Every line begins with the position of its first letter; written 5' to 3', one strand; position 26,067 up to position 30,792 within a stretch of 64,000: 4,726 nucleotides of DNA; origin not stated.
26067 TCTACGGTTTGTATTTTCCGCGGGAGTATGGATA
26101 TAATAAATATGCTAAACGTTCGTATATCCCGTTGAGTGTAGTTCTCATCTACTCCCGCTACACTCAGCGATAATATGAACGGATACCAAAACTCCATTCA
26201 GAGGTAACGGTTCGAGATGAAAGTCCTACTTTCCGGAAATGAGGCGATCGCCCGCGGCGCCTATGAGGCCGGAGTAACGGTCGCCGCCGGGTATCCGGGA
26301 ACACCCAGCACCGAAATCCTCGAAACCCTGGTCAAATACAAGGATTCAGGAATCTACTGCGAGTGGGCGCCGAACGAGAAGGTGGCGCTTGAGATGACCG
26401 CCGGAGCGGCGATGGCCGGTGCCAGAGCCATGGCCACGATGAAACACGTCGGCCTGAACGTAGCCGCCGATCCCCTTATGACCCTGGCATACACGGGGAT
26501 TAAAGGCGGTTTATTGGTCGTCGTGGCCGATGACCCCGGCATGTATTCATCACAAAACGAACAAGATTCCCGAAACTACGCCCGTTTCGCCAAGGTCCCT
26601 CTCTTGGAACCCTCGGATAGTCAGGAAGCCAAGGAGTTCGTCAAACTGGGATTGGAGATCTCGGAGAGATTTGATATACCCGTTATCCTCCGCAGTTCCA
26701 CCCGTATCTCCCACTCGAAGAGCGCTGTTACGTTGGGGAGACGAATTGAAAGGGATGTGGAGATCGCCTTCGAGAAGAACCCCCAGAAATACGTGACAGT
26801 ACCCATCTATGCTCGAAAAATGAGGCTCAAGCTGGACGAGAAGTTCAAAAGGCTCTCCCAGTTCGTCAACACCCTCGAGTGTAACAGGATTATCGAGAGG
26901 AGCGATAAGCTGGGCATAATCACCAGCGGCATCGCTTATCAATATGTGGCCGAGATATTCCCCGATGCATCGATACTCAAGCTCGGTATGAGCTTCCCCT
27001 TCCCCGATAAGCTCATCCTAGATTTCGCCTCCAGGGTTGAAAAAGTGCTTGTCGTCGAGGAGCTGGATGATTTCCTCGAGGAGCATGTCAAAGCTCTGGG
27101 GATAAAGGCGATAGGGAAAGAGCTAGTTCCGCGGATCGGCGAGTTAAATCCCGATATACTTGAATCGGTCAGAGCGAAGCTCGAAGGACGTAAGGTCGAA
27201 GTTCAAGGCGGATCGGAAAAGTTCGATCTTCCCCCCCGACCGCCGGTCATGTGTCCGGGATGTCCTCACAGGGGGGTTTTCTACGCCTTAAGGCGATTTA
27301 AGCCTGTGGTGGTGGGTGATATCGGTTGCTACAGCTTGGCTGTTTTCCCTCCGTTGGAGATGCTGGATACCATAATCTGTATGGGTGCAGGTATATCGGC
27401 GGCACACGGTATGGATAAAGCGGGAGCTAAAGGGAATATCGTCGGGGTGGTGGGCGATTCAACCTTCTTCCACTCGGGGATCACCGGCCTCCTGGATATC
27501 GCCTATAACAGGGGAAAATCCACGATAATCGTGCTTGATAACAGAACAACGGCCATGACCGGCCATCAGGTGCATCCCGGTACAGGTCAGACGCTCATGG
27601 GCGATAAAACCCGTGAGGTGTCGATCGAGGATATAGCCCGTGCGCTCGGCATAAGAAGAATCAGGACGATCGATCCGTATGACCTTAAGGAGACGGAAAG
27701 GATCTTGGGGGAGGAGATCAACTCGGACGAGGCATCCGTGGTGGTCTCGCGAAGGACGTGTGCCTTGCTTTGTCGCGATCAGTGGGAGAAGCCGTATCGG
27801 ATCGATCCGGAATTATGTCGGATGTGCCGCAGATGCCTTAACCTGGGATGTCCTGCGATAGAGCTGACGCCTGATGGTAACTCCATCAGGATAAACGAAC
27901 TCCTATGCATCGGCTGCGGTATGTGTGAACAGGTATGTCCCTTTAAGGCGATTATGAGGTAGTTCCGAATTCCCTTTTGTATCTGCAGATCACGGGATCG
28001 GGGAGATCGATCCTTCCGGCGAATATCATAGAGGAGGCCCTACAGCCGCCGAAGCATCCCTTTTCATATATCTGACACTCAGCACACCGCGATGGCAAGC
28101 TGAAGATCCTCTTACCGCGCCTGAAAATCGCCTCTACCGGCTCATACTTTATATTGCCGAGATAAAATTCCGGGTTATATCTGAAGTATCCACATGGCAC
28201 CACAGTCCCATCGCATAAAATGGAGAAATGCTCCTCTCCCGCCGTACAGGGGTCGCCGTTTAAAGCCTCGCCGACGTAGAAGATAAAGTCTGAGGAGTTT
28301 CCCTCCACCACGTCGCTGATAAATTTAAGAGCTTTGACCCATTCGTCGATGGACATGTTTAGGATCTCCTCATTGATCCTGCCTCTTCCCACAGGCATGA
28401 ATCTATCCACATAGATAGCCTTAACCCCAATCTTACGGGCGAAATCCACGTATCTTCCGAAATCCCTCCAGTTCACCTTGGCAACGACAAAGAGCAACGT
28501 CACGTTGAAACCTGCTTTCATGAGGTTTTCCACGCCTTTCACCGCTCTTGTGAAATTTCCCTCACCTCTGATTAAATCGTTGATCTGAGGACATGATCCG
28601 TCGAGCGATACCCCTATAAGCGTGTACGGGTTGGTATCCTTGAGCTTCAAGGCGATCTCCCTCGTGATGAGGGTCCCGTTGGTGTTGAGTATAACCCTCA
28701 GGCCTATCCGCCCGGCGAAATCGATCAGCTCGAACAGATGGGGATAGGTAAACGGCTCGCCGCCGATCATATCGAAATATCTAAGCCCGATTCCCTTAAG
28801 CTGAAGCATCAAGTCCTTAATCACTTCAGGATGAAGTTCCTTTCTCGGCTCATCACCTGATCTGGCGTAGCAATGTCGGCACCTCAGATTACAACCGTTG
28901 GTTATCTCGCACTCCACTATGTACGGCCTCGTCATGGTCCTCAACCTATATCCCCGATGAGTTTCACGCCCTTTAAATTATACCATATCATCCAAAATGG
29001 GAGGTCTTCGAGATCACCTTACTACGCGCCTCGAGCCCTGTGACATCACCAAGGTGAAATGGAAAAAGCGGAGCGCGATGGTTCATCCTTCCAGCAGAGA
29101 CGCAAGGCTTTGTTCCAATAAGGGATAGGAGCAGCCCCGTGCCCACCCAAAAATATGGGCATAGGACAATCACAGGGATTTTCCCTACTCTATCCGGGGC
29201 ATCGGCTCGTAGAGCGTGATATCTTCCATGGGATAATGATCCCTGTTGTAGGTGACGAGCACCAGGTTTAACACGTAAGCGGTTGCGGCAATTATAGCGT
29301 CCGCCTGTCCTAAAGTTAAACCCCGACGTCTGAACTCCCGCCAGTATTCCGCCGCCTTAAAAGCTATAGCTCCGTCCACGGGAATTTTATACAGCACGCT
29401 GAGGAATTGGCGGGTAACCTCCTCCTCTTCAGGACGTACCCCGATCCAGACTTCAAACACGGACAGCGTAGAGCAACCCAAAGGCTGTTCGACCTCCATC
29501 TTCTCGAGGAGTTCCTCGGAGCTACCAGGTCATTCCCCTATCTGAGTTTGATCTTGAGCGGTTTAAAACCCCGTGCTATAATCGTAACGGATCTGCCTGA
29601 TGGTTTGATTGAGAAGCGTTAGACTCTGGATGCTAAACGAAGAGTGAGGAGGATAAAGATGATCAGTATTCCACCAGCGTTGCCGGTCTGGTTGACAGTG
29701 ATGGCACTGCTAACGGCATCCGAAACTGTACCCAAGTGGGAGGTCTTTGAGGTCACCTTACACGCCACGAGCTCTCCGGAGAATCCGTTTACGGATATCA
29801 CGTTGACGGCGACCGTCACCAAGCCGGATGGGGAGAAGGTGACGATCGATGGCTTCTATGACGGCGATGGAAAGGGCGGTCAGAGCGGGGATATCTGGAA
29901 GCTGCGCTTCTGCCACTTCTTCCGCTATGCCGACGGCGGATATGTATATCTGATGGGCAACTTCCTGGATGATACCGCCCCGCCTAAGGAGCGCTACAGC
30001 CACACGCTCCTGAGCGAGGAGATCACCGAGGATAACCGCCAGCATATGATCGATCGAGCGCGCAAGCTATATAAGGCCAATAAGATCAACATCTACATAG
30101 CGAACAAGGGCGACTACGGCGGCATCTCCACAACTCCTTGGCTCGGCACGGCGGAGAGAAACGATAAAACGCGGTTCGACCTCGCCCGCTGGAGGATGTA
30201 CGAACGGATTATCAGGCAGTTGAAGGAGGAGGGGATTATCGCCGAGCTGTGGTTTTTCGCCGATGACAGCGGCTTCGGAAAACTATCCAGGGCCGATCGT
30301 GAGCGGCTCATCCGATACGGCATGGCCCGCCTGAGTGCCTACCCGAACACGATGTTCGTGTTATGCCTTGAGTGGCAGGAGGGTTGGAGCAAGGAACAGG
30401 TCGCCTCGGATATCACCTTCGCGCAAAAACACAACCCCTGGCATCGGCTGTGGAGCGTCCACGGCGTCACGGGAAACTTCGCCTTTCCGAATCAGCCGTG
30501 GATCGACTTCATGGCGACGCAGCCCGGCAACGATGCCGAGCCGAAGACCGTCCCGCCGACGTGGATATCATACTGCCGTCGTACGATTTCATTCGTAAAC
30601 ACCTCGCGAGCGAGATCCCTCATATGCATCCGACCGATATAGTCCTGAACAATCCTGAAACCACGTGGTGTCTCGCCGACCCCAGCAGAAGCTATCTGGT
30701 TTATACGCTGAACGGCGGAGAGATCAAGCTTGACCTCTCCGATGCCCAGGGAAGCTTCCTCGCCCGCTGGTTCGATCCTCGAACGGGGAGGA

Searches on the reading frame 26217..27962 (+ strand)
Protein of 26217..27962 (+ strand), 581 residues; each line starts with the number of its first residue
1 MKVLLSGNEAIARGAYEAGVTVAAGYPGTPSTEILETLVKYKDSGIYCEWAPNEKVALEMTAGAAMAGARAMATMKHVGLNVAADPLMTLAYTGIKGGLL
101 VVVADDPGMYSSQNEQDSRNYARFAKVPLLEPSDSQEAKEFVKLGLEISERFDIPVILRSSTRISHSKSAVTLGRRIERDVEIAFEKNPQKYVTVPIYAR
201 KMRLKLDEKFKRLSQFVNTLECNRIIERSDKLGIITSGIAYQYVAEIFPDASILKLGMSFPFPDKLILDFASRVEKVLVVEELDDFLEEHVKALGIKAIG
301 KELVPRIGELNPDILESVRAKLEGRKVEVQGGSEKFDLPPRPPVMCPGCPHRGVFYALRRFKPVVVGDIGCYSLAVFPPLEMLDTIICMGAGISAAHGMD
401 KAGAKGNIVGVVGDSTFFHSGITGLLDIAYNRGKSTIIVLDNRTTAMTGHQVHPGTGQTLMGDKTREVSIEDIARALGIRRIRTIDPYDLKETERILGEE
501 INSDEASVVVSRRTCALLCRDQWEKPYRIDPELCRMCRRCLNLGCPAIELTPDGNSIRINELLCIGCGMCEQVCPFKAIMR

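Call 41: search_protein_families(library=pfam, proteins=[window:26217-27962:+], max_evalue=0.001)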
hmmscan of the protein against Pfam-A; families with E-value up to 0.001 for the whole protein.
window:26217-27962:+ (581 aa): 9 families
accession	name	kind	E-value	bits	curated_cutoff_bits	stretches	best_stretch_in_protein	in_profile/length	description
PF02775.26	TPP_enzyme_C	-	5.5e-22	78.6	21.9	1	368-509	1-149/151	Thiamine pyrophosphate enzyme, C-terminal TPP binding domain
PF01855.24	POR_N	-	1.5e-15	58.1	27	1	14-177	2-171/231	Pyruvate flavodoxin/ferredoxin oxidoreductase, thiamine diP-bdg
PF00037.32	Fer4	-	4e-10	39.5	21.1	1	558-579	2-23/24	4Fe-4S binding domain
PF13237.11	Fer4_10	-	1.7e-08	34.7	25.5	1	528-575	3-53/53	4Fe-4S dicluster domain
PF12837.12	Fer4_6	-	5.8e-07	29.6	25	1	557-579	2-24/24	4Fe-4S binding domain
PF12797.12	Fer4_2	-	7.5e-07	29.2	24.5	1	558-576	4-22/22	4Fe-4S binding domain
PF14697.11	Fer4_21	-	1.4e-05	25.5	35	1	528-579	2-57/59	4Fe-4S dicluster domain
PF12838.12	Fer4_7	-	1.6e-05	25.7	27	1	534-578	2-52/52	4Fe-4S dicluster domain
PF02776.23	TPP_enzyme_N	-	0.00071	19.8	26.8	0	7-82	3-76/119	Thiamine pyrophosphate enzyme, N-terminal TPP binding domain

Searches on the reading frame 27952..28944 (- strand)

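Call 41: search_protein_families(library=pfam, proteins=[window:27952-28944:-], max_evalue=0.001)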
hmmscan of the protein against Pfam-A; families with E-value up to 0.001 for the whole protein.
window:27952-28944:- (330 aa): 3 families
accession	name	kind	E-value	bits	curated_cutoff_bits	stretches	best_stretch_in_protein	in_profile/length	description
PF04055.27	Radical_SAM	-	2.7e-30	106.2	29.5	1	13-169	2-166/166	Radical SAM superfamily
PF13186.11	SPASM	-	4.4e-08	33.7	21.5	1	233-290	1-66/67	Iron-sulfur cluster-binding domain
PF13353.11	Fer4_12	-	8.2e-06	26.6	22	1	16-93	13-94/137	4Fe-4S single cluster domain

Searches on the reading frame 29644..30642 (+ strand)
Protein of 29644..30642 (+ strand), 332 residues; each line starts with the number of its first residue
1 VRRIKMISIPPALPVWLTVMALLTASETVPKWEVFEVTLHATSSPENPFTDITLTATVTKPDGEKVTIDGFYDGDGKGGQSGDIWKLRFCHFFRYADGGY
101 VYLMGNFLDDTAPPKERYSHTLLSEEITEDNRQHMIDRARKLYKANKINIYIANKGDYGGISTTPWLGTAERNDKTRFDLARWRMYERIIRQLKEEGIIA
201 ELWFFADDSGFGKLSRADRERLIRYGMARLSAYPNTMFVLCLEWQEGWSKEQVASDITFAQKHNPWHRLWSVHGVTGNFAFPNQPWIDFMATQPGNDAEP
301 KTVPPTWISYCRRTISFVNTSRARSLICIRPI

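Call 41: search_protein_families(library=pfam, proteins=[window:29644-30642:+], max_evalue=0.001)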
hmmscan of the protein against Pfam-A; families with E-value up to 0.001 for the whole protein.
window:29644-30642:+ (332 aa): 2 families
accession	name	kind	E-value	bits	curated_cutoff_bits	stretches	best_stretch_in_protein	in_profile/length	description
PF16586.11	DUF5060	-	3.8e-16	59.5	27.2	1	28-90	1-56/70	Domain of unknown function (DUF5060)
PF13204.13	Apiosidase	-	0.00011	22.3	26.5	1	130-297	33-210/320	Apiosidase-like, catalytic domain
